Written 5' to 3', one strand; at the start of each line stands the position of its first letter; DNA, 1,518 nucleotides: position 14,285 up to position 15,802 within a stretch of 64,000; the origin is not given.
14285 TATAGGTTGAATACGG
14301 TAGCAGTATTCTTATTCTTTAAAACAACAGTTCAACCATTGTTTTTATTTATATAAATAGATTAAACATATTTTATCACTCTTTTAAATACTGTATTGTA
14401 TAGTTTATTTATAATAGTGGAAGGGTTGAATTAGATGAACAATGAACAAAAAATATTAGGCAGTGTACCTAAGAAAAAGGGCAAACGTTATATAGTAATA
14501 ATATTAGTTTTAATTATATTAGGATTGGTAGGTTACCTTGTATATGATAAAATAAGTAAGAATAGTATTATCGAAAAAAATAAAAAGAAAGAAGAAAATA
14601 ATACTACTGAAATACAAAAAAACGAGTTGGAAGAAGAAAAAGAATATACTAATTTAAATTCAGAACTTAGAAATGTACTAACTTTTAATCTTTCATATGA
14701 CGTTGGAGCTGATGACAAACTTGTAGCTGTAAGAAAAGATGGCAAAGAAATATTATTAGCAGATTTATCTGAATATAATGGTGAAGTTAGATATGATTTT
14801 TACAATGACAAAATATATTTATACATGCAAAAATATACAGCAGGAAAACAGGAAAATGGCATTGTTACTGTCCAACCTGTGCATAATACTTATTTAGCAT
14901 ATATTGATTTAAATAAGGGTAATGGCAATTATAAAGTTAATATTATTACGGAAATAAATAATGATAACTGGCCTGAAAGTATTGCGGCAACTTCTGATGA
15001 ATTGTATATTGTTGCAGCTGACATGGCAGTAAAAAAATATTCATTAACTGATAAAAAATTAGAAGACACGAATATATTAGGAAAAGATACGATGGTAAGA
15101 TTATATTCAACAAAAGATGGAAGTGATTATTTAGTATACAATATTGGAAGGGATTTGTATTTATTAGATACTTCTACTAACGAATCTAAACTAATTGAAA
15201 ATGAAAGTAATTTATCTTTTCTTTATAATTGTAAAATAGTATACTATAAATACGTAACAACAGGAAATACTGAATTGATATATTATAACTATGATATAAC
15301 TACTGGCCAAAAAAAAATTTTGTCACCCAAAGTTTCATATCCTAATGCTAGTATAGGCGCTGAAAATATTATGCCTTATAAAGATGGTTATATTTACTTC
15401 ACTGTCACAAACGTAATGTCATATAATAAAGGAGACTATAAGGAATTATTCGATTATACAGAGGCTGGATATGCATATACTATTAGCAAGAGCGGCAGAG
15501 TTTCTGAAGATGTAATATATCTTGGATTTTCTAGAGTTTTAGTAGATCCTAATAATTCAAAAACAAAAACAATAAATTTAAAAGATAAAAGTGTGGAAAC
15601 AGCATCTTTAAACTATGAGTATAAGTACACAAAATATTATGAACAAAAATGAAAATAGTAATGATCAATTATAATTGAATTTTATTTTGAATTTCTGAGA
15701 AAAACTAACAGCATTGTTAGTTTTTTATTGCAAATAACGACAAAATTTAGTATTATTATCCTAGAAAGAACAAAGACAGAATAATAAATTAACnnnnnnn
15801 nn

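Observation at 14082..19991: Segmental duplication of a terminator / upstream region / propeller protein / promoter cassette / pilin-lectin unit, starting exactly at a tRNA-Arg 3' end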

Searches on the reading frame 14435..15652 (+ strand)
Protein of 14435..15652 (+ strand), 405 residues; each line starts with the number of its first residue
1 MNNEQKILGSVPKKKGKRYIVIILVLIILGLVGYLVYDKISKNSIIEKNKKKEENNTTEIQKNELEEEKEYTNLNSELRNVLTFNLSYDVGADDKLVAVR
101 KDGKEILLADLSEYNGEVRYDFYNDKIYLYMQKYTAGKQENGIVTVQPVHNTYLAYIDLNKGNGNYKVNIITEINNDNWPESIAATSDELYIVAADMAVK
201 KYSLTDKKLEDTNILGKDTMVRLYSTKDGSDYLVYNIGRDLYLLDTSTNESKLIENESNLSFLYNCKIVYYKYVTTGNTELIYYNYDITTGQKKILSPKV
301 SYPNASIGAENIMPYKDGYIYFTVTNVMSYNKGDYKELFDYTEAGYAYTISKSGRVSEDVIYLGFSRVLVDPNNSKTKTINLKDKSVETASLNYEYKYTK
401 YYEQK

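Call 10: search_protein_families(library=pfam, proteins=[window:14435-15652:+], max_evalue=0.01)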
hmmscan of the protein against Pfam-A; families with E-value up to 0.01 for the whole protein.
window:14435-15652:+ (405 aa): 0 families

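Call 15: find_homologous_proteins(query=window:14435-15652:+)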
Query window:14435-15652:+ (405 aa): 15 proteins with E <= 0.001 among 6091 candidates.
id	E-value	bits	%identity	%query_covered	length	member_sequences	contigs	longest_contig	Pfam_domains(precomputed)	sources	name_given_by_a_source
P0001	2.9e-256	868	100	100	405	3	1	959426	-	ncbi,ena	-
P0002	2.6e-210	716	86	91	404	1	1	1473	-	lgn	-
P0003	2.2e-183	628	75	100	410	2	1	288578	-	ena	-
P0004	1.7e-176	605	73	100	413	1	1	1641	-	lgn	-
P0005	3.6e-162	558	68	100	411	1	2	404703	-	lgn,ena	-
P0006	4.7e-162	557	68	92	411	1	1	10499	-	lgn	-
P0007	4.6e-152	525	66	100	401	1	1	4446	-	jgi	-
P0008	7.9e-148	511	65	100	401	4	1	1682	-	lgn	-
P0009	8.0e-147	507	65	100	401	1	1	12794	-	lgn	-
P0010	1.3e-146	507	65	100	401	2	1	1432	-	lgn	-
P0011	1.4e-144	500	63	100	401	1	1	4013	-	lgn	-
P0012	1.6e-144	500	64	100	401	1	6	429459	-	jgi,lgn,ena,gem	-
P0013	5.0e-100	353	50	95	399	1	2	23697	-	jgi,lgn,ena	-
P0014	5.0e-19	87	30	61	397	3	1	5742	-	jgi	-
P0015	6.3e-8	50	40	33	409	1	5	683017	-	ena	-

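Call 16: find_encoding_contigs(protein=P0001, flank=10000, max_places=4)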
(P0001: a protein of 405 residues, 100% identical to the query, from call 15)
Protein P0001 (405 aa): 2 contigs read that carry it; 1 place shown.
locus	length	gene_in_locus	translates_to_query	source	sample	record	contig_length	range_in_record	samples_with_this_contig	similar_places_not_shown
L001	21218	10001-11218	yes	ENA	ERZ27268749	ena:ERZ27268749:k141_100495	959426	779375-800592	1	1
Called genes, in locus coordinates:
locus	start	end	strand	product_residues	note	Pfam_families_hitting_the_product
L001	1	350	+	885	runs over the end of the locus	PF07963:N_methyl (weak)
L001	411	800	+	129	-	PF08000:bPH_1, PF14470:bPH_3 (faint)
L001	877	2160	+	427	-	PF25888:WHD_DnaB, PF07261:DnaB_2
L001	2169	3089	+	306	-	PF03969:AFG1_ATPase (weak)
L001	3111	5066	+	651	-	PF00773:RNB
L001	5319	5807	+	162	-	-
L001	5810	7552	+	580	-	PF07973:tRNA_SAD, PF00587:tRNA-synt_2b, PF03129:HGTP_anticodon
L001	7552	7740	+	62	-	-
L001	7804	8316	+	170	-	PF12685:SpoIIIAH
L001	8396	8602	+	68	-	PF00196:GerE, PF04545:Sigma70_r4 (weak), PF08281:Sigma70_r4_2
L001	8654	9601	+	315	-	PF10646:Germane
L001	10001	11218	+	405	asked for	-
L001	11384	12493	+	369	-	-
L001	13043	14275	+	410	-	-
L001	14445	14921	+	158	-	PF07963:N_methyl (weak)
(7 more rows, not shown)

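Call 17: find_encoding_contigs(protein=P0005, flank=10000, max_places=4)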
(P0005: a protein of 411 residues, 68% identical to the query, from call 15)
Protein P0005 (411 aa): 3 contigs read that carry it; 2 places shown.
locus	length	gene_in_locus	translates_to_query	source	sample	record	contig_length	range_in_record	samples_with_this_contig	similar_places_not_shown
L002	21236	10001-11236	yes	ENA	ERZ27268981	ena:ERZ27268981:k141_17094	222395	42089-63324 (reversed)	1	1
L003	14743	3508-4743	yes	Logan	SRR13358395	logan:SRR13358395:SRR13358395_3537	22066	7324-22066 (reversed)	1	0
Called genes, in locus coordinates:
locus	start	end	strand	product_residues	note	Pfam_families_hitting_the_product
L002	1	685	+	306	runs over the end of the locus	PF03969:AFG1_ATPase (weak)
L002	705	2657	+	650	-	PF00773:RNB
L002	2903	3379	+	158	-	-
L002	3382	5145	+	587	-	PF07973:tRNA_SAD, PF00587:tRNA-synt_2b, PF03129:HGTP_anticodon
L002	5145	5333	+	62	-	-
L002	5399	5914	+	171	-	PF12685:SpoIIIAH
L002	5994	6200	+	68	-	PF00196:GerE, PF04545:Sigma70_r4 (weak), PF08281:Sigma70_r4_2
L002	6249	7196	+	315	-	PF10646:Germane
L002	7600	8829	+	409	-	-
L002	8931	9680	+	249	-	-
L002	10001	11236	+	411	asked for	-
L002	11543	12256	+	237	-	PF02397:Bac_transf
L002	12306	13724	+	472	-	PF03816:LytR_cpsA_psr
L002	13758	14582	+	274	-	PF00535:Glycos_transf_2, PF10111:Glyco_tranf_2_2 (weak), PF13632:Glyco_trans_2_3 (weak)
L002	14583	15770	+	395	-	PF04464:Glyphos_transf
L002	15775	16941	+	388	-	PF04932:Wzy_C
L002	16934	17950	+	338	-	PF00535:Glycos_transf_2, PF10111:Glyco_tranf_2_2, PF13506:Glyco_transf_21 (weak), PF13641:Glyco_tranf_2_3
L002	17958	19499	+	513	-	PF01943:Polysacc_synt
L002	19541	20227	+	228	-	PF02706:Wzz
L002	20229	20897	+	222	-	PF02374:ArsA_ATPase (faint), PF10609:ParA, PF13614:AAA_31, PF01656:CbiA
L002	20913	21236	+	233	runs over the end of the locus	PF19567:CpsB_CapC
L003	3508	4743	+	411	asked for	-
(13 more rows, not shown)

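Call 18: find_encoding_contigs(protein=P0012, flank=10000, max_places=6)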
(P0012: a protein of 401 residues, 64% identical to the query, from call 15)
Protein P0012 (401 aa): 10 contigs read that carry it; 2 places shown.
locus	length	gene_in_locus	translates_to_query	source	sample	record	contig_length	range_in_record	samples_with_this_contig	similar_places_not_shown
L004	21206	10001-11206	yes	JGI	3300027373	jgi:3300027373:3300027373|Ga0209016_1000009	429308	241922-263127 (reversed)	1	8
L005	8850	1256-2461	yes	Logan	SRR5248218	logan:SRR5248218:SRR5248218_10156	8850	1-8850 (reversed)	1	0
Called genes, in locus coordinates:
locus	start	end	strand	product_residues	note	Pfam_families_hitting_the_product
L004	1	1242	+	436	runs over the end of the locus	PF25888:WHD_DnaB, PF07261:DnaB_2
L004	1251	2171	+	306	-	PF03969:AFG1_ATPase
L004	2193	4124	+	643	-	PF00773:RNB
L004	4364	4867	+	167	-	-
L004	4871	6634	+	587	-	PF07973:tRNA_SAD, PF00587:tRNA-synt_2b, PF03129:HGTP_anticodon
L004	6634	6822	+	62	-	-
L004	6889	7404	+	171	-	PF12685:SpoIIIAH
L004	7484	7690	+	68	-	PF00196:GerE, PF04545:Sigma70_r4 (weak), PF08281:Sigma70_r4_2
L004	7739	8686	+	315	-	PF10646:Germane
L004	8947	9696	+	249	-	-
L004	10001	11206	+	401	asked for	-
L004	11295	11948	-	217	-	PF00625:Guanylate_kin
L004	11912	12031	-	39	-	-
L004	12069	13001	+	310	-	PF03009:GDPD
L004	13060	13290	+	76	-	-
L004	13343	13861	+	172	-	-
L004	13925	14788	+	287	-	PF00005:ABC_tran, PF13304:AAA_21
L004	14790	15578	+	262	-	PF12679:ABC2_membrane_2, PF12730:ABC2_membrane_4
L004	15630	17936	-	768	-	PF00343:Phosphorylase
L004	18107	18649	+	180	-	PF10628:CotE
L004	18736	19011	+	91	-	PF00886:Ribosomal_S16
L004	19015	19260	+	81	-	PF13083:KH_KhpA-B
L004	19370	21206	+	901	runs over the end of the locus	PF07963:N_methyl (weak), PF14488:DUF4434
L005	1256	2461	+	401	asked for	-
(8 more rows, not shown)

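Call 31: find_related_loci(query=A2, collection=genome_contigs, flank=10000)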
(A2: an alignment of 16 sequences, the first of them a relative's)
Query A2 (405 aa) in genome_contigs; peptide patterns used: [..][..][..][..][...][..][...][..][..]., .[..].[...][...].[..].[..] (x = any residue, [..] = any of these).
246 stretches matched a pattern; 1 encode a relative of the query (tblastn E <= 1e-3); 1 distinct loci.
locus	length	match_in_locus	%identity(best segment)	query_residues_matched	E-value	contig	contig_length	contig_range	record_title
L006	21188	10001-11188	65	1-405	2e-149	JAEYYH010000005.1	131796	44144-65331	MAG: Bacillota bacterium isolate OH_CBlB_40 k127_2469471, whole genome shotgun sequence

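Call 37: find_encoding_contigs(protein=P0003, flank=10000, max_places=3)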
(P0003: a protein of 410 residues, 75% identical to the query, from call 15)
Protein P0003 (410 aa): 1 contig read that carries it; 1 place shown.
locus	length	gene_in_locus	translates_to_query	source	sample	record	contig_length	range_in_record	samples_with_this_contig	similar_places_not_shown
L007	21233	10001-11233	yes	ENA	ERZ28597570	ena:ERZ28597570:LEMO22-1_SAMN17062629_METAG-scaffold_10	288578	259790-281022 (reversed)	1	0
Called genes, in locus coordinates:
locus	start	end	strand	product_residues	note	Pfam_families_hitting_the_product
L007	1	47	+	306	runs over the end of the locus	PF03969:AFG1_ATPase (weak)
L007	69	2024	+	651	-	PF00773:RNB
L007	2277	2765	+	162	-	-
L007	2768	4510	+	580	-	PF07973:tRNA_SAD, PF00587:tRNA-synt_2b, PF03129:HGTP_anticodon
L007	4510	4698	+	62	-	-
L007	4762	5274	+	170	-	PF12685:SpoIIIAH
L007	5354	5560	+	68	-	PF00196:GerE, PF04545:Sigma70_r4 (weak), PF08281:Sigma70_r4_2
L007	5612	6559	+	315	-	PF10646:Germane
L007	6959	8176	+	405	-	-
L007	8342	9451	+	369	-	-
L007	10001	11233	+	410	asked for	-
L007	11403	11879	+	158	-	PF07963:N_methyl (weak)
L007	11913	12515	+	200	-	-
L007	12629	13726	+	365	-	-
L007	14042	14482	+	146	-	PF03167:UDG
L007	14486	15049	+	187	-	PF01931:NTPase_I-T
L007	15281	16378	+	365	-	PF07963:N_methyl (weak)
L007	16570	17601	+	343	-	PF13487:HD_5, PF01966:HD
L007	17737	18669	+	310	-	-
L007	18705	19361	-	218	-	PF00625:Guanylate_kin, PF00406:ADK (faint)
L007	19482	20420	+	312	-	PF03009:GDPD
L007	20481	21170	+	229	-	-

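Call 38: find_encoding_contigs(protein=P0013, flank=10000, max_places=3)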
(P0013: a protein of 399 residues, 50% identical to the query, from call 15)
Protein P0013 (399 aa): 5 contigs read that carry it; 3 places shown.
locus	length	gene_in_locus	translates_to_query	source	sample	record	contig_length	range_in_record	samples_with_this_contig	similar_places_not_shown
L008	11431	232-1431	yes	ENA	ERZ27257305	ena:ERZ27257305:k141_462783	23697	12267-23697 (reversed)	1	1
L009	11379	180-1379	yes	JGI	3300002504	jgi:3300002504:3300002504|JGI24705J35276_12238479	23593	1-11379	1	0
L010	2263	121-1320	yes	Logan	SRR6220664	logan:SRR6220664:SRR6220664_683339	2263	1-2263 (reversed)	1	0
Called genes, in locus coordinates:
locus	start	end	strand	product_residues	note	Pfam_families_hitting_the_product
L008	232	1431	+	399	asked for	-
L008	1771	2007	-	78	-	PF22148:Fervidolysin_NPro-like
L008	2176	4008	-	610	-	PF00082:Peptidase_S8, PF04151:PPC (faint), PF16403:Bact_surface_Ig-like, PF02368:Big_2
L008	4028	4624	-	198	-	PF22148:Fervidolysin_NPro-like, PF00082:Peptidase_S8 (faint)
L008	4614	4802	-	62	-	-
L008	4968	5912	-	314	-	-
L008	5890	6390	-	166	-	-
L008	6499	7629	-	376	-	PF00089:Trypsin, PF13365:Trypsin_2, PF13180:PDZ_2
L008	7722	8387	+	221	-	PF00072:Response_reg, PF13487:HD_5 (weak), PF01966:HD (weak)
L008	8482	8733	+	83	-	PF13487:HD_5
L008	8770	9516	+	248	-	PF06161:DUF975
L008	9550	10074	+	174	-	PF02661:Fic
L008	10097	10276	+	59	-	-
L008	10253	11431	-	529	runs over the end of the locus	PF00005:ABC_tran, PF02463:SMC_N (faint), PF13304:AAA_21 (faint), PF12848:ABC_tran_Xtn, PF00005:ABC_tran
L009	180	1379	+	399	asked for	-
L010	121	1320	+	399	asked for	-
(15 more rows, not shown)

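Call 39: find_encoding_contigs(protein=P0015, flank=10000, max_places=4)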
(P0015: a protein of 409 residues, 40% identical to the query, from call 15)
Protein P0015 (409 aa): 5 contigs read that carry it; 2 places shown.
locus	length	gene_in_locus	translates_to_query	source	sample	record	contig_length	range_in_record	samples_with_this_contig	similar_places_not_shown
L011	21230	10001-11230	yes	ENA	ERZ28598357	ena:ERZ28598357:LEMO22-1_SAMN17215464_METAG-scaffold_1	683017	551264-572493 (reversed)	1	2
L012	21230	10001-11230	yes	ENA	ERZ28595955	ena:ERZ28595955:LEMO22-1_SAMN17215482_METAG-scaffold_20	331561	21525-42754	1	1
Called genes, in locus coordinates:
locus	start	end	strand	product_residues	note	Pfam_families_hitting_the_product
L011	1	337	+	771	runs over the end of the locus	PF07963:N_methyl (weak)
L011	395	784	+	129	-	PF08000:bPH_1, PF14470:bPH_3 (faint)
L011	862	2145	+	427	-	PF25888:WHD_DnaB, PF07261:DnaB_2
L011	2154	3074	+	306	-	PF03969:AFG1_ATPase (weak)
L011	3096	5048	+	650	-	PF00773:RNB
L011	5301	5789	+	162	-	-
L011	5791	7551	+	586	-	PF07973:tRNA_SAD, PF00587:tRNA-synt_2b, PF03129:HGTP_anticodon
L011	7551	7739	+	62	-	-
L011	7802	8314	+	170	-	PF12685:SpoIIIAH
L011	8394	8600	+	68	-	PF00196:GerE, PF04545:Sigma70_r4 (weak), PF08281:Sigma70_r4_2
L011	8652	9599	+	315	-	PF10646:Germane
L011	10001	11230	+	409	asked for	-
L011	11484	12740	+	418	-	-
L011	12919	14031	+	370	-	PF07963:N_methyl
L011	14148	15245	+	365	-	-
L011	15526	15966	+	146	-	PF03167:UDG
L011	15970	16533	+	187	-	PF01931:NTPase_I-T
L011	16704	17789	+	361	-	PF07963:N_methyl (weak)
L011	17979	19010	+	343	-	PF13487:HD_5, PF01966:HD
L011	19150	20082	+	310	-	-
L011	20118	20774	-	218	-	PF00625:Guanylate_kin, PF00406:ADK (faint)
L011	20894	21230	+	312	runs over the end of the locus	PF03009:GDPD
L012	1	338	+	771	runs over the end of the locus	PF07963:N_methyl (weak)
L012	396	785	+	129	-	PF08000:bPH_1, PF14470:bPH_3 (faint)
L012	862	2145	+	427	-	PF25888:WHD_DnaB, PF07261:DnaB_2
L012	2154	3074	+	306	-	PF03969:AFG1_ATPase (weak)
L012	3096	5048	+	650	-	PF00773:RNB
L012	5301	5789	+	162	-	-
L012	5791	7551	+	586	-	PF07973:tRNA_SAD, PF00587:tRNA-synt_2b, PF03129:HGTP_anticodon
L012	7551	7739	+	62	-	-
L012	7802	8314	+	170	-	PF12685:SpoIIIAH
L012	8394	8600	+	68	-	PF00196:GerE, PF04545:Sigma70_r4 (weak), PF08281:Sigma70_r4_2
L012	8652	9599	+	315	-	PF10646:Germane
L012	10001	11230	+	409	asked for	-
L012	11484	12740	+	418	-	-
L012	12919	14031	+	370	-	PF07963:N_methyl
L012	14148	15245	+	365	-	-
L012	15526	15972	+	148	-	PF03167:UDG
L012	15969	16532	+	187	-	PF01931:NTPase_I-T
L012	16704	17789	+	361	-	PF07963:N_methyl (weak)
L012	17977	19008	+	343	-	PF13487:HD_5, PF01966:HD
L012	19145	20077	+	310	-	-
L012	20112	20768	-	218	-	PF00625:Guanylate_kin, PF00406:ADK (faint)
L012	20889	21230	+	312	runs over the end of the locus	PF03009:GDPD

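Call 42: predict_structure(alignment_id=A3)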
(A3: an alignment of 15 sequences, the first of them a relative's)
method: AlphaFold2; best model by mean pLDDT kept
length: 405 residues; sequences in the alignment: 15
mean_pLDDT: 73.8   pTM: 0.72
mean pLDDT of the five models: 73.8, 73.2, 73.0, 70.8, 70.7
residues with pLDDT >= 90: 68; 70-90: 202; 50-70: 79; < 50: 56
segments of 3 or more residues with pLDDT < 50: 1-18, 41-71, 90-92, 304-307
pLDDT, mean of each block of 10 residues (from residue 1): 33 46 74 65 45 33 32 72 70 71 82 84 89 74 66 92 79 87 91 90 94 77 76 87 90 90 85 72 89 83 51 81 82 84 75 78 68 68 86 67 61
secondary structure, 60 per line:
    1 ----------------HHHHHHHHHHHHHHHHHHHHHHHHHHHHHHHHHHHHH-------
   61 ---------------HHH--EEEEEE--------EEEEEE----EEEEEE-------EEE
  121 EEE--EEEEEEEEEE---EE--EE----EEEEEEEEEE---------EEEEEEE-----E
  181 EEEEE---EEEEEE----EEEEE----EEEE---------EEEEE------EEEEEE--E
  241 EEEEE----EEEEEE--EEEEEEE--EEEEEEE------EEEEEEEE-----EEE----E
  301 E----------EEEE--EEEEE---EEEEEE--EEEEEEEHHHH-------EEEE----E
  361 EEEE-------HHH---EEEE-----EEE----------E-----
elements in order: H17-53 E81-86 E95-100 E105-110 E118-123 E126-135 E149-158 E168-174 E180-185 E189-194 E199-203 E208-211 E221-225 E232-237 E240-245 E250-255 E258-264 E267-273 E280-287 E293-295 E312-315 E318-322 E326-331 E334-340 H341-344 E352-355 E360-364 E378-381 E387-389

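Call 63: search_protein_families(library=ncbifam, proteins=[window:14435-15652:+, L002:8931-9680:+], max_evalue=0.01)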
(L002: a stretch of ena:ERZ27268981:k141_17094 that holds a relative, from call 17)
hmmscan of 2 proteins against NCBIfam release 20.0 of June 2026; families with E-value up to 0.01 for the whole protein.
window:14435-15652:+ (405 aa): 4 families
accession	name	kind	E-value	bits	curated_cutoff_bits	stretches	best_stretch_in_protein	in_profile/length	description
NF045939.1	MHJ_0274_fam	hypoth_equivalog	0.00096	18.9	80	1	20-71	3-50/165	MHJ_0274 family protein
TIGR04265.1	bac_cardiolipin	equivalog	0.0029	16.6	290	1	20-139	36-155/483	cardiolipin synthase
TIGR02830.1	spore_III_AG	equivalog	0.0035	16.8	147.7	1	21-100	4-84/186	stage III sporulation protein AG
NF006283.1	PRK08455.1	equivalog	0.0065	16.1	187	0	1-84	1-83/182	flagellar basal body-associated protein FliL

L002:8931-9680:+ (249 aa): 0 families

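Call 92: list_cluster_members(proteins=[window:14435-15649:+, window:17477-18706:+, L007:6959-8173:+, L007:10001-11230:+])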
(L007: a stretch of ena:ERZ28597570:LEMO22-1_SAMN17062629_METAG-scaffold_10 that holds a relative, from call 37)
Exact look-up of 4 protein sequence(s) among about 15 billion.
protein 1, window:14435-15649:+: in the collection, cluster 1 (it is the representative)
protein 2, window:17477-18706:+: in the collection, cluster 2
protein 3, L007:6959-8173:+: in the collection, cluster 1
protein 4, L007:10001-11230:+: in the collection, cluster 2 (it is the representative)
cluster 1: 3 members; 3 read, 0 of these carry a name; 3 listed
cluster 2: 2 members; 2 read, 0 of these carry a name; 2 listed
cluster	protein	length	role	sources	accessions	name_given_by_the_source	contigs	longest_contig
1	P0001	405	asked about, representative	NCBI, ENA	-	-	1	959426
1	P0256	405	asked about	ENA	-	-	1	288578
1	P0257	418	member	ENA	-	-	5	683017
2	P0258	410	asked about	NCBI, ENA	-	-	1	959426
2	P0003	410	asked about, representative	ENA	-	-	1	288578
